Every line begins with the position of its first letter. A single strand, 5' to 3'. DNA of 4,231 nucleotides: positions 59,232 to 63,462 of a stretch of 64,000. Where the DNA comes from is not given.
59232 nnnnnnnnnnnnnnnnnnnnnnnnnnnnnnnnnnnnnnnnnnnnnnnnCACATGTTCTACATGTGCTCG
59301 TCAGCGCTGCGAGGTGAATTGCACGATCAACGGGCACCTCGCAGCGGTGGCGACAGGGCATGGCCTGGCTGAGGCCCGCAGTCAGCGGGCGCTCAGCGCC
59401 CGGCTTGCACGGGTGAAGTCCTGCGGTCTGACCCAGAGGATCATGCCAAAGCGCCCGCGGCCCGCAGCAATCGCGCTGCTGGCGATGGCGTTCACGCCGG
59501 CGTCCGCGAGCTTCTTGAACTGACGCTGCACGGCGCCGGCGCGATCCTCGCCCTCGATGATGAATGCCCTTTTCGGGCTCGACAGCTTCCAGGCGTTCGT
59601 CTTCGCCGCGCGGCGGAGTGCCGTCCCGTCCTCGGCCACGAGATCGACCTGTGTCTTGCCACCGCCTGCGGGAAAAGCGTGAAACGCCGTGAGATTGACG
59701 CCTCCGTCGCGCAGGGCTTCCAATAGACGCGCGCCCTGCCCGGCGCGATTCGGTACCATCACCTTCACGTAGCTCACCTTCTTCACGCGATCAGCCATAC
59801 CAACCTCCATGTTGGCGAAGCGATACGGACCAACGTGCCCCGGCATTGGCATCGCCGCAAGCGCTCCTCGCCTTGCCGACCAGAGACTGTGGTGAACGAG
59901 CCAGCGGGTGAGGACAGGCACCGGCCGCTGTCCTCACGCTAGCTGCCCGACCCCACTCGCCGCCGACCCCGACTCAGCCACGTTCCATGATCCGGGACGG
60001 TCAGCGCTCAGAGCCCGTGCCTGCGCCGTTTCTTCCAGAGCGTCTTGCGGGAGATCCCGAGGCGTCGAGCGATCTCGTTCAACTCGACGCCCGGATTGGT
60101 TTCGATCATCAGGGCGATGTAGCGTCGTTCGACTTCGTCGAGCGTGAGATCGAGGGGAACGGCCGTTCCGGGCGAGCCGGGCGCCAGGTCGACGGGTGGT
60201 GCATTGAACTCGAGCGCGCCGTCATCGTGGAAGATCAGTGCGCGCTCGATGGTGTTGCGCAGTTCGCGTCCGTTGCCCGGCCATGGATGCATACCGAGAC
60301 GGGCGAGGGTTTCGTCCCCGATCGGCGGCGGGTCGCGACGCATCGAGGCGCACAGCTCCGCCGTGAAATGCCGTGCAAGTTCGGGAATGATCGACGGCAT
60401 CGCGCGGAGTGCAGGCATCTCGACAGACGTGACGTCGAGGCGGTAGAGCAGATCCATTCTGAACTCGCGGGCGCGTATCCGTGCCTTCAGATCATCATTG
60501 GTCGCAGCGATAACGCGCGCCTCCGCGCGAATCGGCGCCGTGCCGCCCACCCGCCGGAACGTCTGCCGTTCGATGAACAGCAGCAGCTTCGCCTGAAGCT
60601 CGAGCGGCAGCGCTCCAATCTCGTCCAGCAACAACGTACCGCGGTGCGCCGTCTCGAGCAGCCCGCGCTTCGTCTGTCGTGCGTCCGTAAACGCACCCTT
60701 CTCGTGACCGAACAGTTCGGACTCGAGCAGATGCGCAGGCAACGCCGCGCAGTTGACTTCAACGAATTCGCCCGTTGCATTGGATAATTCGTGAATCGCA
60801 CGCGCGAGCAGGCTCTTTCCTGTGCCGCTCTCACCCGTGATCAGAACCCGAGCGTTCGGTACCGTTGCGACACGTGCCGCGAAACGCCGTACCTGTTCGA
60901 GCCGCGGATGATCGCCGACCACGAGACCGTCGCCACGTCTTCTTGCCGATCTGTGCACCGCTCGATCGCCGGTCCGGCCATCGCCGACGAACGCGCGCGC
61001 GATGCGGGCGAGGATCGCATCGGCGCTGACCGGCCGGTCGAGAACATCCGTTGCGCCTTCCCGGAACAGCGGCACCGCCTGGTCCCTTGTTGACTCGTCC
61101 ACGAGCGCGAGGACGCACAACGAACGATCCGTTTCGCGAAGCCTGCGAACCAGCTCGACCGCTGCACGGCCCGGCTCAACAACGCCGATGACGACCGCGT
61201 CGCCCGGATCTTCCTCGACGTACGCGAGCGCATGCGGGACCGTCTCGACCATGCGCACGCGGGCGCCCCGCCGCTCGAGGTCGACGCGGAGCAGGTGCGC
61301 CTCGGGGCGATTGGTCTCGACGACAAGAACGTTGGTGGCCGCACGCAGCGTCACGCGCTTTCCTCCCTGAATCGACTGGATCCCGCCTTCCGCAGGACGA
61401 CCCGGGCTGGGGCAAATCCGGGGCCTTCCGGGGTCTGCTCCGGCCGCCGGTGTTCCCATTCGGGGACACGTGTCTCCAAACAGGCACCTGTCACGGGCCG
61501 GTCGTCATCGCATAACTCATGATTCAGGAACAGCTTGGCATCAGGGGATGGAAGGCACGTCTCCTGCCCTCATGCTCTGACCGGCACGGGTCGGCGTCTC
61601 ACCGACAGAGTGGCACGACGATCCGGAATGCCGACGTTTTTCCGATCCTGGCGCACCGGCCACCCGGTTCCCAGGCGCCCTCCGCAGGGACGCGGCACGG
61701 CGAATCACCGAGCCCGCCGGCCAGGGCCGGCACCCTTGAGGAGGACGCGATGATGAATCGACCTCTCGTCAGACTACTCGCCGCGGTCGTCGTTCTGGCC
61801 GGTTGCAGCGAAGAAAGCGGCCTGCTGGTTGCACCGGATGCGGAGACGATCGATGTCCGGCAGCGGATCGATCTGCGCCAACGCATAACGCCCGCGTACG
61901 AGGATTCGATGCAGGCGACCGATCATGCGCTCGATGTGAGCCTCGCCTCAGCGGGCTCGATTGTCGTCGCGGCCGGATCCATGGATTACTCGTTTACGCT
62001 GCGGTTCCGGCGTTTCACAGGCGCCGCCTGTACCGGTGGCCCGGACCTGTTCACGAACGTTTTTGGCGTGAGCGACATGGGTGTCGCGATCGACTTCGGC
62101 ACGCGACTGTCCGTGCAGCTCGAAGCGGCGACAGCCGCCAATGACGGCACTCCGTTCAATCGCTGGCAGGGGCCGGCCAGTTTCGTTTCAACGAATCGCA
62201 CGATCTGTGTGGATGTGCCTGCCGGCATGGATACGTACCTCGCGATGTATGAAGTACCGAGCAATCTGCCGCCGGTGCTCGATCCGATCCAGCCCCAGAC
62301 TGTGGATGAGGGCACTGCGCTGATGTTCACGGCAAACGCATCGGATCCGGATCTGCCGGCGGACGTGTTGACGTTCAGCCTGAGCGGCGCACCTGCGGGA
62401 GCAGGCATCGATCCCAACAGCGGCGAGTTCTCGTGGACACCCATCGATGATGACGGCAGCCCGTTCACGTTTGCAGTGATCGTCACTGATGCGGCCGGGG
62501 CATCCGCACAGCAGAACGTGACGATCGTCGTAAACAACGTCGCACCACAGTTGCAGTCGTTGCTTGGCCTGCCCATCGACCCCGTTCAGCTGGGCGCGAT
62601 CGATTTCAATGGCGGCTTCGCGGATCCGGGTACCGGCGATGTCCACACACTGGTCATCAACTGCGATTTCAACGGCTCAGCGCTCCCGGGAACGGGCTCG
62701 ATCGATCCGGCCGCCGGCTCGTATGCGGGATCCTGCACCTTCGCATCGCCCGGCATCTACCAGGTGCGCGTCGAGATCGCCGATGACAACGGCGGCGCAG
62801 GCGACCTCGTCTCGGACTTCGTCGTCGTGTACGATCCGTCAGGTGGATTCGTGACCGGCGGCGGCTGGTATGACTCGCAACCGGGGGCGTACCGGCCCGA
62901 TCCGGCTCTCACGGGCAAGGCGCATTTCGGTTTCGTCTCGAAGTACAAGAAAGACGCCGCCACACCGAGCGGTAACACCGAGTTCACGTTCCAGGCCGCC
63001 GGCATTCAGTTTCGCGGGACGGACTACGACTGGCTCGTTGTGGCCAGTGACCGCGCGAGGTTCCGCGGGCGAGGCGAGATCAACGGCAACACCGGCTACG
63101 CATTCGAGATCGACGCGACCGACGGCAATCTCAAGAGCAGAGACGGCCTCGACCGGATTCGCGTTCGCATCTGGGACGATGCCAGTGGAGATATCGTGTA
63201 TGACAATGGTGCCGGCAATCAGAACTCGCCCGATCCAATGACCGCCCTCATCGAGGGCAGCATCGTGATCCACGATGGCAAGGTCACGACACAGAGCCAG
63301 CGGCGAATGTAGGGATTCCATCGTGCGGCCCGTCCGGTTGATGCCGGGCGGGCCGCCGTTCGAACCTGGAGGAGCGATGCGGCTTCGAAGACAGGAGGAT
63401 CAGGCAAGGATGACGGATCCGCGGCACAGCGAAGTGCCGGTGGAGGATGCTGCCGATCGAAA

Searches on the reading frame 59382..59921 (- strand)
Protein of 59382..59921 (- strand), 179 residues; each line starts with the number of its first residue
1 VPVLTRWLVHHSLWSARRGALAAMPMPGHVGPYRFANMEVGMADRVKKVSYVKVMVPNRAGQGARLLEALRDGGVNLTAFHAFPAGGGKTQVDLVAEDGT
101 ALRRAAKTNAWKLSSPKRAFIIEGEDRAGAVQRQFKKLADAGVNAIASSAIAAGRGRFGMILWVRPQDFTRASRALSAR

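Call 9: search_protein_families(library=pfam, proteins=[window:59382-59921:-], max_evalue=0.001)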
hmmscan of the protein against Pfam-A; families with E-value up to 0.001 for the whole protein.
window:59382-59921:- (179 aa): 1 family
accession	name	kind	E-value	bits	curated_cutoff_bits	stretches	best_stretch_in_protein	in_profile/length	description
PF01842.31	ACT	-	0.00011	22.3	27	0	51-95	2-46/66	ACT domain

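Call 40: search_protein_families(library=pfam, proteins=[window:59382-59921:-], max_evalue=1)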
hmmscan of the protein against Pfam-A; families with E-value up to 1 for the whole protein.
window:59382-59921:- (179 aa): 3 families
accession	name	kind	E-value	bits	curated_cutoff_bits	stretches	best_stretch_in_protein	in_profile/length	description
PF01842.31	ACT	-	0.00011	22.3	27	1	51-95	2-46/66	ACT domain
PF22468.2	ACT_9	-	0.0052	17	27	0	127-177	11-58/61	ACT domain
PF13840.12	ACT_7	-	0.18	12.1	27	0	126-149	19-42/65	ACT domain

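Call 75: find_homologous_proteins(query=window:59382-59921:-, max_evalue=1e-10)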
Query window:59382-59921:- (179 aa): 190 proteins with E <= 1e-10 among 1504 candidates; the best 120 are listed.
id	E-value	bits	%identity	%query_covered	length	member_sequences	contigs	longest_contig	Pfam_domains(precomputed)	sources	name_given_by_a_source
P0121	2.0e-80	287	100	77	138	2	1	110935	-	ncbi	ncbi:MAG: hypothetical protein ACREL7_09555 [Longimicrobiales bacterium]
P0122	5.0e-63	230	78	72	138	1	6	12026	PF01842.32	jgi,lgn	jgi:hypothetical protein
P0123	1.5e-61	226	77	77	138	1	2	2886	PF01842.32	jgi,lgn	jgi:hypothetical protein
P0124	4.3e-58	214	71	77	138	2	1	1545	PF22468.3,PF01842.32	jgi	jgi:hypothetical protein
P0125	2.5e-52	196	66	72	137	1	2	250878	PF22468.3,PF01842.32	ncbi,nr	ncbi:MAG: hypothetical protein L0271_01520 [Gemmatimonadetes bacterium]|nr:hypothetical protein [Gem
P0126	7.2e-52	194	66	72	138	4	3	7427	-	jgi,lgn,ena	jgi:hypothetical protein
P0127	2.3e-51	192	63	79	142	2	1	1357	PF01842.32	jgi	jgi:hypothetical protein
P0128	7.7e-51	191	65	72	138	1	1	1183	-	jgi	jgi:hypothetical protein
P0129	1.1e-50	190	63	72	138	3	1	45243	PF01842.32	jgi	jgi:hypothetical protein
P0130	1.8e-48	183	64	77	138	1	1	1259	PF01842.32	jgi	jgi:hypothetical protein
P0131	2.9e-48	182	62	72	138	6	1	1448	PF01842.32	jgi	jgi:hypothetical protein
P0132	5.2e-48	181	60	72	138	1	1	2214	-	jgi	jgi:hypothetical protein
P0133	6.2e-48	181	61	71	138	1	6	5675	PF01842.32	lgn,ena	-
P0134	1.1e-47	180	63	77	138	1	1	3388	-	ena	-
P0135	1.6e-47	180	60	72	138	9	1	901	-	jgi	jgi:hypothetical protein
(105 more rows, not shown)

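Call 77: find_encoding_contigs(protein=P0122, flank=8000, max_places=1)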
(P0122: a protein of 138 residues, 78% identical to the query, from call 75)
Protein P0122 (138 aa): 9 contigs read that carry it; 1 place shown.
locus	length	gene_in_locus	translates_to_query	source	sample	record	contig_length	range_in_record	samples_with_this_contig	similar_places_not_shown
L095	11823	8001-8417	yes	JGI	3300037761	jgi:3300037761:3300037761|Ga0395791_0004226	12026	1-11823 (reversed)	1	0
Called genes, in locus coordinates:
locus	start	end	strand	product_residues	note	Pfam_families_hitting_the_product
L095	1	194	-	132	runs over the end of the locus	?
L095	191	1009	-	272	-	PF00378:ECH_1, PF16113:ECH_2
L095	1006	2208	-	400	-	PF00108:Thiolase_N, PF02803:Thiolase_C, PF22691:Thiolase_C_1 (faint)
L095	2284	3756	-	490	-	PF00171:Aldedh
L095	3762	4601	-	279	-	PF00378:ECH_1, PF16113:ECH_2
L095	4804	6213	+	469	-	PF01972:SDH_protease, PF25145:NfeD1b_N, PF24961:NfeD_membrane, PF01957:NfeD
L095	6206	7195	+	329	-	PF12127:FloA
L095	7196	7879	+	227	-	-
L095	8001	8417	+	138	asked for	PF01842:ACT (faint)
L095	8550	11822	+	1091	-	?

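Call 78: find_encoding_contigs(protein=P0125, flank=8000, max_places=1)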
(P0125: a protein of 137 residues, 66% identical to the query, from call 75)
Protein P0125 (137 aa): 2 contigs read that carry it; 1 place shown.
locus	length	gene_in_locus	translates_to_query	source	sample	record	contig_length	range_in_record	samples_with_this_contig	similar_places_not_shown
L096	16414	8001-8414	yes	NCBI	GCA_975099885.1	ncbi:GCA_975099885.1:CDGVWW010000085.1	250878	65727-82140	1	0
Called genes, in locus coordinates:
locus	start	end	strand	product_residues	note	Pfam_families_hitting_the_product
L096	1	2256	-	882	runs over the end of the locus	PF12704:MacB_PCD, PF02687:FtsX, PF12704:MacB_PCD, PF02687:FtsX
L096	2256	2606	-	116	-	PF03551:PadR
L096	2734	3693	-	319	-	PF00582:Usp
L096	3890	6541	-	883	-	PF00246:Peptidase_M14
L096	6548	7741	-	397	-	-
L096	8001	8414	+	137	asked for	PF01842:ACT (faint), PF22468:ACT_9 (faint)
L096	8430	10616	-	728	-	PF02897:Peptidase_S9_N, PF00326:Peptidase_S9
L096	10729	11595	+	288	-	-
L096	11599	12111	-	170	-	PF05163:DinB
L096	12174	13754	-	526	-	PF00450:Peptidase_S10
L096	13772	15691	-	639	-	PF06727:DUF1207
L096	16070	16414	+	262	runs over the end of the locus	PF00775:Dioxygenase_C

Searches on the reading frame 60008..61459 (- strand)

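Call 9: search_protein_families(library=pfam, proteins=[window:60008-61459:-], max_evalue=0.001)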
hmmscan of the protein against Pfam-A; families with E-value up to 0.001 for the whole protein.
window:60008-61459:- (483 aa): 13 families
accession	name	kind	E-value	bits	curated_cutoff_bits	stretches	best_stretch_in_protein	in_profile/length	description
PF00158.32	Sigma54_activat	-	7.8e-61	205.1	20.2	1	181-346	2-167/168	Sigma-54 interaction domain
PF14532.12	Sigma54_activ_2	-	2.3e-15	57.5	25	1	201-351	20-138/138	Sigma-54 interaction domain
PF25601.1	AAA_lid_14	-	5e-14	52.3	27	1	358-423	7-72/87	AAA+ ATPase lid domain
PF00072.30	Response_reg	-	1.4e-09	38.5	30.2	1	44-153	1-110/111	Response regulator receiver domain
PF07728.20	AAA_5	-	1.6e-07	31.9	22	1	205-322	2-123/139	AAA domain (dynein-related subfamily)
PF00004.35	AAA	-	4.8e-07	30.7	21.2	1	205-336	1-124/131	ATPase family associated with various cellular activities (AAA)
PF13191.12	AAA_16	-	1.4e-06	29.4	32.6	1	188-285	7-109/167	AAA ATPase domain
PF02954.25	HTH_8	-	2.6e-06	27.5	22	1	439-480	1-41/42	Bacterial regulatory protein, Fis family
PF01078.27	Mg_chelatase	-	8.6e-06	25.7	20.3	0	191-226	11-46/207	Magnesium chelatase, subunit ChlI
PF13401.12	AAA_22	-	1.9e-05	25.4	27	1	205-295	8-107/130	AAA domain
PF13384.12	HTH_23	-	0.00027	21.1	24.6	0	440-480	2-40/50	Homeodomain-like domain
PF00493.29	MCM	-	0.00065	19.3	23.3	0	202-323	57-174/224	MCM P-loop domain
PF08279.18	HTH_11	-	0.00074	19.8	25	0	448-476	5-34/55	HTH domain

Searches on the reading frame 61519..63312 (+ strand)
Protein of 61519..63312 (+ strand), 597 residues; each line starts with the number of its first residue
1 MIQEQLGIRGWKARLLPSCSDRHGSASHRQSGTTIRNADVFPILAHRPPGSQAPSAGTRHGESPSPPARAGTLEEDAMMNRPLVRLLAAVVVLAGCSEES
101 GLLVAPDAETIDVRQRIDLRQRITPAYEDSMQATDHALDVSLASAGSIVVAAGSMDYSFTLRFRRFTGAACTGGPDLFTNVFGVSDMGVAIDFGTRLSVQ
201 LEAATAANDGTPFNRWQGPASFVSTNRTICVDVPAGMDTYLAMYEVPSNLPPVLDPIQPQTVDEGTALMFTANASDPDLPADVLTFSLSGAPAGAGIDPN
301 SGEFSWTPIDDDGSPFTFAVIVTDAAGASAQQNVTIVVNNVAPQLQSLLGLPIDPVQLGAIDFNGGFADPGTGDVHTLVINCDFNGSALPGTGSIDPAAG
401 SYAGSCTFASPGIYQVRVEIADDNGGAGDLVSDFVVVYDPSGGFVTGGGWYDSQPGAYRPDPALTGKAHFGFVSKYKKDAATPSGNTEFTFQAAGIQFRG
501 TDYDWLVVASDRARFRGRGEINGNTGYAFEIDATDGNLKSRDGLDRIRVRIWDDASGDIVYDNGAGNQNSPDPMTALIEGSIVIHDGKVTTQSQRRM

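Call 9: search_protein_families(library=pfam, proteins=[window:61519-63312:+], max_evalue=0.001)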
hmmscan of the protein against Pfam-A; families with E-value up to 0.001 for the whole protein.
window:61519-63312:+ (597 aa): 4 families
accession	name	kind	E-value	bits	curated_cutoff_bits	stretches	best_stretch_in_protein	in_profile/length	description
PF05345.18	He_PIG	-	1.9e-15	57.5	24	1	251-339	1-96/96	Putative Ig domain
PF17963.7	Big_9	-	6.3e-08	33.9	23.6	1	249-336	1-88/89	Bacterial Ig domain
PF18911.6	PKD_4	-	5.7e-06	26.7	27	0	402-430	50-78/85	PKD domain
PF17892.7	Cadherin_5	-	1.2e-05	25.5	26.5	1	249-339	2-98/98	Cadherin-like domain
